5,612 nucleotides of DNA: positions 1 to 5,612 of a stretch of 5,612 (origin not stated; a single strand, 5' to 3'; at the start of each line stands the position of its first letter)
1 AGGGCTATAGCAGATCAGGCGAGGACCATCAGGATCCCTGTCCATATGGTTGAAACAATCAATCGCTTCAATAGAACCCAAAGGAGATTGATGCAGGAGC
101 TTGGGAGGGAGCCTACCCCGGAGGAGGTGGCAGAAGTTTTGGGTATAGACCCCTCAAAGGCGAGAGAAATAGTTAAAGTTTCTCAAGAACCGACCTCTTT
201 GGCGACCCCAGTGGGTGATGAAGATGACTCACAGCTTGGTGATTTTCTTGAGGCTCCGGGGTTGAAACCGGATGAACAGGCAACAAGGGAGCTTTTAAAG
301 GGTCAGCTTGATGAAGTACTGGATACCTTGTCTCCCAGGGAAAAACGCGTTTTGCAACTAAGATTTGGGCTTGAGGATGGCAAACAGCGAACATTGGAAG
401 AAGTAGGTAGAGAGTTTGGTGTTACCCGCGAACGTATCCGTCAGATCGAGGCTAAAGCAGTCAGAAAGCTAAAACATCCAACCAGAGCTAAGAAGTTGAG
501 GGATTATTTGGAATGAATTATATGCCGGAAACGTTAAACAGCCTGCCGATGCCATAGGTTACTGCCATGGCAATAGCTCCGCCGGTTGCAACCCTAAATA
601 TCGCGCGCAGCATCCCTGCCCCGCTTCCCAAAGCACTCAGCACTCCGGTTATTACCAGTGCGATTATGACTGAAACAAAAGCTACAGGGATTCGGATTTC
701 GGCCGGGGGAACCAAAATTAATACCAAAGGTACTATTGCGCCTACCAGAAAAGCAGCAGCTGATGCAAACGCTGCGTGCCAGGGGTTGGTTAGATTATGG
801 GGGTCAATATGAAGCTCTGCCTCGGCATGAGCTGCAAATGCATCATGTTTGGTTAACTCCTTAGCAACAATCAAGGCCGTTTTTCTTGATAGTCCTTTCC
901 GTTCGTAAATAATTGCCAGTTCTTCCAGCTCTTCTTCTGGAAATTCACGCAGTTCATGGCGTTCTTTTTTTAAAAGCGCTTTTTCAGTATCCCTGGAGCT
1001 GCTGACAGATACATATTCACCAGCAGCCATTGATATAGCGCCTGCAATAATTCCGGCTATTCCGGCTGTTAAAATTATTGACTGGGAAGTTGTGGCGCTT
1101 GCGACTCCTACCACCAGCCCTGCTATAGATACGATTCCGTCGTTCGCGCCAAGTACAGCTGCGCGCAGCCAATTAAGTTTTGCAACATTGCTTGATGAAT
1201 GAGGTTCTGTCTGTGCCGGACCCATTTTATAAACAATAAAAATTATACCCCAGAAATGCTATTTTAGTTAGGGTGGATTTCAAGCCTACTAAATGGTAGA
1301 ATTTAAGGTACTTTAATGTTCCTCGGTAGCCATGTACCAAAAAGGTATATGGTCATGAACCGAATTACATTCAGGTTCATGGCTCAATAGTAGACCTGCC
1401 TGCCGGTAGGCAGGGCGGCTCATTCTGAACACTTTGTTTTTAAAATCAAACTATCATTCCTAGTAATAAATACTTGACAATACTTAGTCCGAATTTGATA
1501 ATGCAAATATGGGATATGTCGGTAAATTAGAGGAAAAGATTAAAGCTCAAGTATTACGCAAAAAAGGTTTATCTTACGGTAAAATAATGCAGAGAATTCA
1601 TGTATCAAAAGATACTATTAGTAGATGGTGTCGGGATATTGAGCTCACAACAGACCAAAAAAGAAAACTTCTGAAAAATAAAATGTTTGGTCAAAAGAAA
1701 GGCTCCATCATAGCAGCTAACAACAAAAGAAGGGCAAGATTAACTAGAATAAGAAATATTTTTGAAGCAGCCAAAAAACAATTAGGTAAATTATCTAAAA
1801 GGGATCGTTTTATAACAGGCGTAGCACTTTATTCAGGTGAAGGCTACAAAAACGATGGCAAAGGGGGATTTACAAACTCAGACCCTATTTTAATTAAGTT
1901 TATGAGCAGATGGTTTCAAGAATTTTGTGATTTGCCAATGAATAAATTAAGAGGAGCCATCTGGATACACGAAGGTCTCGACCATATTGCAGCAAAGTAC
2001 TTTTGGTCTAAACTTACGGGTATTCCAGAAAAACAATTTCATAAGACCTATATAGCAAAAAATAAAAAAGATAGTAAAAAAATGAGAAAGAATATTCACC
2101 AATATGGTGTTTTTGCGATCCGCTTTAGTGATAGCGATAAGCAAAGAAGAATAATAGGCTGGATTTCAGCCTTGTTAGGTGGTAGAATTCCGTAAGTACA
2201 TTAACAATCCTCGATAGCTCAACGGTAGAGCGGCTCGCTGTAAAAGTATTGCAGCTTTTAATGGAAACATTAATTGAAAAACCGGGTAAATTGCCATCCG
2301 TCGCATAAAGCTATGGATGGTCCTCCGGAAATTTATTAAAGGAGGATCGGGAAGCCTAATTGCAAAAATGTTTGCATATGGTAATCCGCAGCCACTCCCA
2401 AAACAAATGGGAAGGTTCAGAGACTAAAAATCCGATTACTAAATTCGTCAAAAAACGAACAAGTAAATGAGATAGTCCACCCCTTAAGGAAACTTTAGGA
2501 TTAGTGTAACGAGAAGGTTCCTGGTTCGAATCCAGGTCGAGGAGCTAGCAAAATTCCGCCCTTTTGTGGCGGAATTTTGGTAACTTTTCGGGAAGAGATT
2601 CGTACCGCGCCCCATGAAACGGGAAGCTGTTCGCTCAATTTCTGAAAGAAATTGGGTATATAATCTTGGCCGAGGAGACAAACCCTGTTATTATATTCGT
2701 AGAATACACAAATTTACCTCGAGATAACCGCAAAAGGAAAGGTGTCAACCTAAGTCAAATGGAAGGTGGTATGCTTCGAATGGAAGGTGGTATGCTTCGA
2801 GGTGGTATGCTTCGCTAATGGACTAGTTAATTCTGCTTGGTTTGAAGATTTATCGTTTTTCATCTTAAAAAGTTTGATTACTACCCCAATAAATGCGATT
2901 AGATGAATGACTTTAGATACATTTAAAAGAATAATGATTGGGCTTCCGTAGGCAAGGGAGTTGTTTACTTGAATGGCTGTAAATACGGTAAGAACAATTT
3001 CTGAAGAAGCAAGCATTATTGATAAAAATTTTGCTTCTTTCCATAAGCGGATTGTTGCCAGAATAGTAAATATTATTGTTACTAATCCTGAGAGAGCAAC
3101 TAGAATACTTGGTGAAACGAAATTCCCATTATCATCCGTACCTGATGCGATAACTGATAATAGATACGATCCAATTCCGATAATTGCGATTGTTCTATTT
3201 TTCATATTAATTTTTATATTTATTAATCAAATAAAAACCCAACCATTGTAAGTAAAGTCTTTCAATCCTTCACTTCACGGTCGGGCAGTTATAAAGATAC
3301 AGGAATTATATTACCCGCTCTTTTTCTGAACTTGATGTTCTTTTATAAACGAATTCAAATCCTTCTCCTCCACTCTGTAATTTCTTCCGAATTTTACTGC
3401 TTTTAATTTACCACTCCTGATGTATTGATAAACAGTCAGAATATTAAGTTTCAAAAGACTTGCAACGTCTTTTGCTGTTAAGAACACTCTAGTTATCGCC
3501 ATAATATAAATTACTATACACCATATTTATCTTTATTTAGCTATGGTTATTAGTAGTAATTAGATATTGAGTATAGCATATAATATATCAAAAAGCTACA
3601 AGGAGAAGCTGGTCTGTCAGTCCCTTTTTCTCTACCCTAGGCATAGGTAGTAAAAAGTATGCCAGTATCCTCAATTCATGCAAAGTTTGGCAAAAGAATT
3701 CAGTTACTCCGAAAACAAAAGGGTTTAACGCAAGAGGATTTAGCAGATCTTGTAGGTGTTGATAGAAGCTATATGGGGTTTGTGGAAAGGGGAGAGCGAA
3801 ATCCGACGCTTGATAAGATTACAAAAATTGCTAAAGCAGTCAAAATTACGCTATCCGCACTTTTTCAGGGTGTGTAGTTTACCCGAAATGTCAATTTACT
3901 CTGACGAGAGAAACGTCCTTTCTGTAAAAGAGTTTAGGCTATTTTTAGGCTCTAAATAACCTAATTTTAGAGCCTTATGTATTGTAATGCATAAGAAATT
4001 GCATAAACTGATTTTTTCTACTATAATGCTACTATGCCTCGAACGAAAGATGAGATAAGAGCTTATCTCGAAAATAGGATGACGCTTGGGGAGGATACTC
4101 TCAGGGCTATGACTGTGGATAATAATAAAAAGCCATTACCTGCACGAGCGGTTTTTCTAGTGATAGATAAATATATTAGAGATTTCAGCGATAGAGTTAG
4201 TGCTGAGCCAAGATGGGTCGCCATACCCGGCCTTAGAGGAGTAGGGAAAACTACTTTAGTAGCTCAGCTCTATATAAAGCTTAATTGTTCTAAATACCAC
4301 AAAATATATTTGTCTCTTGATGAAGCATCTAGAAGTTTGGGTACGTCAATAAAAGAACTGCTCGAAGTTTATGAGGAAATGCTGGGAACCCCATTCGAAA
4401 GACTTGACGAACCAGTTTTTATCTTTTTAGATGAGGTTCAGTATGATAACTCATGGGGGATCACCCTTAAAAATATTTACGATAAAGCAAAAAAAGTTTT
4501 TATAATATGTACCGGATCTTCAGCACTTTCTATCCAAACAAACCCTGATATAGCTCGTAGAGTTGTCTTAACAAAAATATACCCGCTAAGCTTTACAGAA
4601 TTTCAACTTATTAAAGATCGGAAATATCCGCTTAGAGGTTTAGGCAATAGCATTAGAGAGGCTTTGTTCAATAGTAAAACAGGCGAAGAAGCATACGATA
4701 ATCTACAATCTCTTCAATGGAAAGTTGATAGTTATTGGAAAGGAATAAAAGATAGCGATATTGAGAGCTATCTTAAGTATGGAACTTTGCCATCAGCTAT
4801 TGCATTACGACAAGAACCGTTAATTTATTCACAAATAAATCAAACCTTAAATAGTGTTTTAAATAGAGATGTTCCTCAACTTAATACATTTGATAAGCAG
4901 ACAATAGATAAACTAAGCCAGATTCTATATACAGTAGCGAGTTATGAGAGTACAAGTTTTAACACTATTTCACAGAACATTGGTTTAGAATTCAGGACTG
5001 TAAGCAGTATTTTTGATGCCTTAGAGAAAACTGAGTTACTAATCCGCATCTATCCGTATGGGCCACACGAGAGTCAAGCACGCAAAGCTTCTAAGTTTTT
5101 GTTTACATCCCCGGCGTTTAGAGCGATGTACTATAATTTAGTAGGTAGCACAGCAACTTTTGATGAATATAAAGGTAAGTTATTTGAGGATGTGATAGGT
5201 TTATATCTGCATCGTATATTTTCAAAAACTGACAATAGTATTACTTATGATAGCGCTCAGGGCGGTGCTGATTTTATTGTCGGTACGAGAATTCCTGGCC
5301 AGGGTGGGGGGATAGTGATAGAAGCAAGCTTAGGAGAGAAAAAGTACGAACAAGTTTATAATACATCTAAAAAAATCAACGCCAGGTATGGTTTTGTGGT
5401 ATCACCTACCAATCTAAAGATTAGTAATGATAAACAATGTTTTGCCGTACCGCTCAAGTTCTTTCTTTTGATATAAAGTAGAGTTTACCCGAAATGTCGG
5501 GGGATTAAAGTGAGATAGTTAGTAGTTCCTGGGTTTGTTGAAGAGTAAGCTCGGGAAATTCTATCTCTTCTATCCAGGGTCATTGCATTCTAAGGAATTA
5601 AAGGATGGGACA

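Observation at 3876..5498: Perfect 17-bp direct repeat bracketing the AAA ATPase gene and its promoter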

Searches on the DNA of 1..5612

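Call 6: search_rna_families(source=window, threshold=evalue, max_evalue=1)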
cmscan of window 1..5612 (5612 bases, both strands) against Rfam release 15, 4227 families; matches with E-value up to 1: 1.
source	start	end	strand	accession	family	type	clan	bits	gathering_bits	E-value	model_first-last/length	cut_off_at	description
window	2232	2499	+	RF00028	Intron_gpI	Intron;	-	63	50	1.1e-14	1-253/253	no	Group I catalytic intron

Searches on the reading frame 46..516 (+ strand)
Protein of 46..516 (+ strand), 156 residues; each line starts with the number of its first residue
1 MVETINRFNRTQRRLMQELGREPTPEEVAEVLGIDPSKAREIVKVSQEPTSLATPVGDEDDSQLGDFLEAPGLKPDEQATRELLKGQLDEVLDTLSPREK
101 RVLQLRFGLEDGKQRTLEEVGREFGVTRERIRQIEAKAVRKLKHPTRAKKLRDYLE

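Call 7: search_protein_families(library=pfam, proteins=[window:46-516:+], max_evalue=0.01)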
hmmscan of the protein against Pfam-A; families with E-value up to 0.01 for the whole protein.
window:46-516:+ (156 aa): 7 families
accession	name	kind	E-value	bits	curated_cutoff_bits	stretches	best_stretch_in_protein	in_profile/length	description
PF04539.22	Sigma70_r3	-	6.3e-27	93.9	25.3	1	3-78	1-77/78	Sigma-70 region 3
PF04545.22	Sigma70_r4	-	2.2e-21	75.5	24.1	1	91-144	1-50/50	Sigma-70, region 4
PF08281.18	Sigma70_r4_2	-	0.00056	19.9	25.7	0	87-128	3-40/54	Sigma-70, region 4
PF12840.13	HTH_20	-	0.00057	20.2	27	1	9-40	3-36/51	Helix-turn-helix domain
PF01381.28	HTH_3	-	0.0012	19.2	23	0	116-152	11-45/55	Helix-turn-helix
PF13518.12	HTH_28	-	0.0052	17.3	25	0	113-136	11-34/52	Helix-turn-helix domain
PF13560.12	HTH_31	-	0.0076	17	27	0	114-136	14-36/64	Helix-turn-helix domain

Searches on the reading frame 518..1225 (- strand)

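Call 7: search_protein_families(library=pfam, proteins=[window:518-1225:-], max_evalue=0.01)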
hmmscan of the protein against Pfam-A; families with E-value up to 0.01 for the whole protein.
window:518-1225:- (235 aa): 1 family
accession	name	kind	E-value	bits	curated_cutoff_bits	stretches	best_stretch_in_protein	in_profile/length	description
PF01988.24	VIT1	-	8.7e-68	228.8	28.1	1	20-228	1-214/214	VIT family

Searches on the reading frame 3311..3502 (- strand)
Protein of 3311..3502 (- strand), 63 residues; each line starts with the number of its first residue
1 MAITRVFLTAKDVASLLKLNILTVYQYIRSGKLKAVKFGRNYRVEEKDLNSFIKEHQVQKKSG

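Call 7: search_protein_families(library=pfam, proteins=[window:3311-3502:-], max_evalue=0.01)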
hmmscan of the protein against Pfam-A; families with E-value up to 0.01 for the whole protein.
window:3311-3502:- (63 aa): 2 families
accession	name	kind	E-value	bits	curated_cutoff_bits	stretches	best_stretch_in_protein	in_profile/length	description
PF12728.13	HTH_17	-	9.2e-13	48.7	27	1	7-56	1-50/51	Helix-turn-helix domain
PF21531.3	Rv2175c_wHTH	-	0.0029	18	27.1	1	7-41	15-49/57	DNA-binding protein Rv2175c, wHTH domain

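Call 61: search_protein_families(library=padloc, proteins=[window:3311-3502:-], max_evalue=0.01)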
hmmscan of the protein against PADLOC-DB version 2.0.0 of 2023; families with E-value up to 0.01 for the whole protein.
window:3311-3502:- (63 aa): 1 family
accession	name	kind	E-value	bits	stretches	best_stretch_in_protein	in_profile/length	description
PDLC04133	mad1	-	1.3e-07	29.8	1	7-55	5-53/60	mads_1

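Call 62: search_protein_families(library=phrogs, proteins=[window:3311-3502:-], max_evalue=0.001)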
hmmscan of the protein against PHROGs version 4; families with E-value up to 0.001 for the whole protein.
window:3311-3502:- (63 aa): 6 families
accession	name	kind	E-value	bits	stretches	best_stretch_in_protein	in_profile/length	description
phrog_66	-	integration and excision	1e-10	42.9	1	4-61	90-148/412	excisionase and transcriptional regulator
phrog_6401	-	DNA, RNA and nucleotide metabolism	2.5e-09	37.9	1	7-57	9-60/64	DNA binding protein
phrog_2907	-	integration and excision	6.9e-08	33.9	1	7-54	6-58/117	excisionase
phrog_10045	-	DNA, RNA and nucleotide metabolism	5e-06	27.3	1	7-53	20-67/74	HTH DNA binding protein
phrog_1840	-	integration and excision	0.00049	21.5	1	11-61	10-61/90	excisionase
phrog_15534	-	DNA, RNA and nucleotide metabolism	0.00057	21.4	1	8-57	44-92/93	HTH DNA binding protein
